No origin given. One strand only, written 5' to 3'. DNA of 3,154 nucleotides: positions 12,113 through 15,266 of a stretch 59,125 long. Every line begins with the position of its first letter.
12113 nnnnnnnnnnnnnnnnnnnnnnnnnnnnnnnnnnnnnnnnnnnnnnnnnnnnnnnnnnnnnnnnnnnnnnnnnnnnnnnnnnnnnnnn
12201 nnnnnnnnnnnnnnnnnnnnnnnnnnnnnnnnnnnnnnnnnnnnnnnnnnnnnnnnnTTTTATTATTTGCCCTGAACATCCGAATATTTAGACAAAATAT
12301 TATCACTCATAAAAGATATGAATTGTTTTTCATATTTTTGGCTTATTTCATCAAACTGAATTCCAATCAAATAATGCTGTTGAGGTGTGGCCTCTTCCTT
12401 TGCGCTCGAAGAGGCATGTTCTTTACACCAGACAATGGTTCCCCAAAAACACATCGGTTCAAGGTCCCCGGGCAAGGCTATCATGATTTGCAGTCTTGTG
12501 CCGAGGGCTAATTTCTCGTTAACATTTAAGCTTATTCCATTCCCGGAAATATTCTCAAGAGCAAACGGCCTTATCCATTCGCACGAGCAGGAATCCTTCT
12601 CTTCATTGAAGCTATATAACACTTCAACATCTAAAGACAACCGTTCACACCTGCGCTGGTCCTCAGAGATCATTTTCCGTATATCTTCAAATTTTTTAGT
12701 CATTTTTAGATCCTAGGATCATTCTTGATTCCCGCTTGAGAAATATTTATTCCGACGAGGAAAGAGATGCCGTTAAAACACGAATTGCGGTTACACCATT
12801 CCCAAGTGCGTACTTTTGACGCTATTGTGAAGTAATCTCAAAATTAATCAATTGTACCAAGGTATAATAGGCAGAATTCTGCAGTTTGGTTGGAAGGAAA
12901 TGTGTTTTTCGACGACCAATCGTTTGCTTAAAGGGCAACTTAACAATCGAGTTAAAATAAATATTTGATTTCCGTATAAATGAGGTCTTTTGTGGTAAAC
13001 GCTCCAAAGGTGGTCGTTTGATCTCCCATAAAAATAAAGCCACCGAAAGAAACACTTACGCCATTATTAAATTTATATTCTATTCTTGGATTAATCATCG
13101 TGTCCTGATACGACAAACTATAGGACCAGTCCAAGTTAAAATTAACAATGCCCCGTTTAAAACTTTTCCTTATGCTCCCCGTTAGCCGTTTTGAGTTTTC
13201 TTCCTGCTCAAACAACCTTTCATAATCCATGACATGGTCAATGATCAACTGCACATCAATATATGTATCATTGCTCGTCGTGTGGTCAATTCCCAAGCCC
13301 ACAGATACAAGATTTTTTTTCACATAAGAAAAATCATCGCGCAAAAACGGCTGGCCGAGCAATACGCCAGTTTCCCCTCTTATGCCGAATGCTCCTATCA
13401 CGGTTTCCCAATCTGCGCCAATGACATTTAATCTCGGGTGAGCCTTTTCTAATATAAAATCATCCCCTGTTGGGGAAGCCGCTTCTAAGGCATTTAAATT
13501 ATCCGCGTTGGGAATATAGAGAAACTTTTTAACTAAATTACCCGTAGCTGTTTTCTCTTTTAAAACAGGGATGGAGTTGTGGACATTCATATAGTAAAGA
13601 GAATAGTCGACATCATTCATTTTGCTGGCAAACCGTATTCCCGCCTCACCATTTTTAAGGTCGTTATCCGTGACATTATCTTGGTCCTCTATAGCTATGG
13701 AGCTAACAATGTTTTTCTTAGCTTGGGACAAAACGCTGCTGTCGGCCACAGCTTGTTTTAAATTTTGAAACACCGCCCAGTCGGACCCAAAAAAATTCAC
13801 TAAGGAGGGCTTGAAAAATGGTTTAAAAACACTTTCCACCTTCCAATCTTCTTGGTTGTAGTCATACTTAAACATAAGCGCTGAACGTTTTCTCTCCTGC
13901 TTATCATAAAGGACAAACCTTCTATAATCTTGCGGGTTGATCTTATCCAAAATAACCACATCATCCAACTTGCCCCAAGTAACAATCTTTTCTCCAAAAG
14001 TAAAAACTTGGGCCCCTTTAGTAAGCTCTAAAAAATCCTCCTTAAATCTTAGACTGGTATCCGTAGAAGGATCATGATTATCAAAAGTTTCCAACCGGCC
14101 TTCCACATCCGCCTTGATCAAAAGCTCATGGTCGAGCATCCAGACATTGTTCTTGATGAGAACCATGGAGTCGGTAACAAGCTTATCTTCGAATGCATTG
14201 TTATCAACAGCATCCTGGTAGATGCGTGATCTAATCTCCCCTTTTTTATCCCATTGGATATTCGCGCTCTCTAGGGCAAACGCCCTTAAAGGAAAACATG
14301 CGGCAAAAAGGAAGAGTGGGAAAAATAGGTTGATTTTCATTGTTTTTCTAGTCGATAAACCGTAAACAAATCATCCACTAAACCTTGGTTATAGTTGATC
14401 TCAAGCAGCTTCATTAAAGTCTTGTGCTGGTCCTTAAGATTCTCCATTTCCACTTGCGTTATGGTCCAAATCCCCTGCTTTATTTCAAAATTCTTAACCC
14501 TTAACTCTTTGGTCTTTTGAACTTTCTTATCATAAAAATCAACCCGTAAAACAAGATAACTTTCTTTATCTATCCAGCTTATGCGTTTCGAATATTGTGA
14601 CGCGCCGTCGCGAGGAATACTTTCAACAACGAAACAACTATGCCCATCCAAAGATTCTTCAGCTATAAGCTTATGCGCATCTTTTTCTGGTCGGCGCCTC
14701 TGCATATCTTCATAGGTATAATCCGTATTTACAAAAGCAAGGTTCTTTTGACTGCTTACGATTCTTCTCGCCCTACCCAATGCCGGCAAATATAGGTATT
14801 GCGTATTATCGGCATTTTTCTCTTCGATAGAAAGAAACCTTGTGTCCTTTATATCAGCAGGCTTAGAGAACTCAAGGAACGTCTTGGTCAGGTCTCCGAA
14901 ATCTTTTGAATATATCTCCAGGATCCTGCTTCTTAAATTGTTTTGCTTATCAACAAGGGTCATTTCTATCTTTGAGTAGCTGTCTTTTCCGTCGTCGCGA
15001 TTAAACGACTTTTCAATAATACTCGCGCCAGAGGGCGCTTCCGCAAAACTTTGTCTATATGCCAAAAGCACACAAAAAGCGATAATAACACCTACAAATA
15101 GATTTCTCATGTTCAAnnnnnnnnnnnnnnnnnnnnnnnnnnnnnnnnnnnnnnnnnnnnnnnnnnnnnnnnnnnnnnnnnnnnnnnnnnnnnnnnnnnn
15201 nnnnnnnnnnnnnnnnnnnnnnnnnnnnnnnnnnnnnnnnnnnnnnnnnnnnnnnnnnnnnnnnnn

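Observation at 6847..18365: Candidate self-contained system for dedicated acyl-lipid (aminolipid-like) synthesis and outer-membrane export next to the exosortase locus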

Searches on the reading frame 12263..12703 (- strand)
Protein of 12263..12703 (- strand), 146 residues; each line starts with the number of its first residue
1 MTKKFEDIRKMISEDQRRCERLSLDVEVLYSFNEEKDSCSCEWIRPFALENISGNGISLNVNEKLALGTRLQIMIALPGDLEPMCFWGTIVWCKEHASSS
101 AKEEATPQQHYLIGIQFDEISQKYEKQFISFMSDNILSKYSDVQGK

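Call 4: search_protein_families(library=pfam, proteins=[window:12263-12703:-], max_evalue=0.01)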
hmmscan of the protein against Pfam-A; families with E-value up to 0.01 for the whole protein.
window:12263-12703:- (146 aa): 1 family
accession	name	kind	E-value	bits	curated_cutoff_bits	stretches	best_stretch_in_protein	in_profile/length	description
PF07238.19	PilZ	-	4.7e-11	43.4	22.5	1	16-132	2-100/102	PilZ domain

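Call 5: search_protein_families(library=ncbifam, proteins=[window:12263-12703:-], max_evalue=0.001)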
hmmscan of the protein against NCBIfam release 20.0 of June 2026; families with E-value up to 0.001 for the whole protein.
window:12263-12703:- (146 aa): 1 family
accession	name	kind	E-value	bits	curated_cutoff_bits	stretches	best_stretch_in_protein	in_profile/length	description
TIGR02266.1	gmx_TIGR02266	paralog_domain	4.6e-05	23.5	68.7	1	50-100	22-72/96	TIGR02266 family protein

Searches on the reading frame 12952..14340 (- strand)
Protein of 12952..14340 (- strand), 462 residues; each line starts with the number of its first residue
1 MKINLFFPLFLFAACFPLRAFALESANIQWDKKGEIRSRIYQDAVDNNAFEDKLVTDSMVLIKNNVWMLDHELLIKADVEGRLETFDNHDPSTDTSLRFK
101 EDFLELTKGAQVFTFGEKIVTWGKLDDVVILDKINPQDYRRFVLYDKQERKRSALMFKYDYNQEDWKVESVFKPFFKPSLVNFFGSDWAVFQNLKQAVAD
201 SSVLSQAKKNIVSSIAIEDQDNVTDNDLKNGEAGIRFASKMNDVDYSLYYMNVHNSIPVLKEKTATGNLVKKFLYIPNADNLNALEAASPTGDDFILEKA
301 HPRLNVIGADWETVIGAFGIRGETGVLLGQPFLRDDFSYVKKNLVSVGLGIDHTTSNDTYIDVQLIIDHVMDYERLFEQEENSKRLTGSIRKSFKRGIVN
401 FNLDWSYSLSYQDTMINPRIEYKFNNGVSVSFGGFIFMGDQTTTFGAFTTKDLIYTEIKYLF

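Call 4: search_protein_families(library=pfam, proteins=[window:12952-14340:-], max_evalue=0.01)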
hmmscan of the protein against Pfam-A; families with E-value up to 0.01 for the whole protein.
window:12952-14340:- (462 aa): 1 family
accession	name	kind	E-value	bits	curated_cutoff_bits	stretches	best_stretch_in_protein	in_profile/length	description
PF06980.17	DUF1302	-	7.2e-08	32.3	23.2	1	109-444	167-498/541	Protein of unknown function (DUF1302)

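Call 5: search_protein_families(library=ncbifam, proteins=[window:12952-14340:-], max_evalue=0.001)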
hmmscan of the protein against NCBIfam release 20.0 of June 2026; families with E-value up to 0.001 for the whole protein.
window:12952-14340:- (462 aa): 0 families

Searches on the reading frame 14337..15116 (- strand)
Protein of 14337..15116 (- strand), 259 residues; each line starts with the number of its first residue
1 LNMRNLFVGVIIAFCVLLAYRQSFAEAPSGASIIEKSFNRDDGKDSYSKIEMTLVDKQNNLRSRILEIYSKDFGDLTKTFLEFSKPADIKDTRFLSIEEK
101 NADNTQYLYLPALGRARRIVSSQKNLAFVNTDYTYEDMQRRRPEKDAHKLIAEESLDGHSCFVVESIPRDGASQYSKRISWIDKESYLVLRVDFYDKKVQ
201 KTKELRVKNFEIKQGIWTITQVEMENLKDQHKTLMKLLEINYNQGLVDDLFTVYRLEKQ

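Call 4: search_protein_families(library=pfam, proteins=[window:14337-15116:-], max_evalue=0.01)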
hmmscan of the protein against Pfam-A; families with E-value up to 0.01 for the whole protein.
window:14337-15116:- (259 aa): 3 families
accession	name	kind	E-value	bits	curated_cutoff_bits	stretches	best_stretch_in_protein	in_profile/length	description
PF17131.11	LolA_like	-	2.2e-59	200.6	30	1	77-258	3-184/184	Outer membrane lipoprotein-sorting protein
PF07044.18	DUF1329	-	1.1e-10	41.8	23.1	1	159-237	262-342/368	Protein of unknown function (DUF1329)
PF03888.20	MucB_RseB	-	1.2e-05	25.4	22.3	1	156-223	111-170/178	MucB/RseB N-terminal domain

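Call 5: search_protein_families(library=ncbifam, proteins=[window:14337-15116:-], max_evalue=0.001)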
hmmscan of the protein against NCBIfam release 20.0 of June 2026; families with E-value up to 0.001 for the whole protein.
window:14337-15116:- (259 aa): 1 family
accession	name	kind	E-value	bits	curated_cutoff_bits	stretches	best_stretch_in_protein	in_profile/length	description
NF006990.0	PRK09455.1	equivalog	4.8e-06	26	368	1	157-225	138-203/319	sigma-E factor regulatory protein RseB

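Call 75: search_solved_structures(query=window:14337-15116:-, max_evalue=0.01)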
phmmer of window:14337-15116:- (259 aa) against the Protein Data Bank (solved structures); distinct sequences matched with E-value up to 0.01: 6.
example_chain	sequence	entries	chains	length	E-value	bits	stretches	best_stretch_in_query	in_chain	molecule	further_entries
9tp6_A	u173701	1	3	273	6.5e-40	140.4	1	29-258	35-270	Outer membrane lipoprotein-sorting protein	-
4z48_A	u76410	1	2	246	1.6e-32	116.2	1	39-252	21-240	Uncharacterized protein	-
3bk5_A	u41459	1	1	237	7.7e-30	107.5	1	27-252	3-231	putative outer membrane lipoprotein-sorting protein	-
3buu_A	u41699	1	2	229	8.5e-05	25.5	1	107-252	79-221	Uncharacterized LolA superfamily protein NE2245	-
2p4b_A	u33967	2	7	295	0.00014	24.8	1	134-221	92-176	Sigma-E factor regulatory protein rseB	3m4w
2v42_A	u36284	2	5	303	0.00014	24.7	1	134-221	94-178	SIGMA-E FACTOR REGULATORY PROTEIN RSEB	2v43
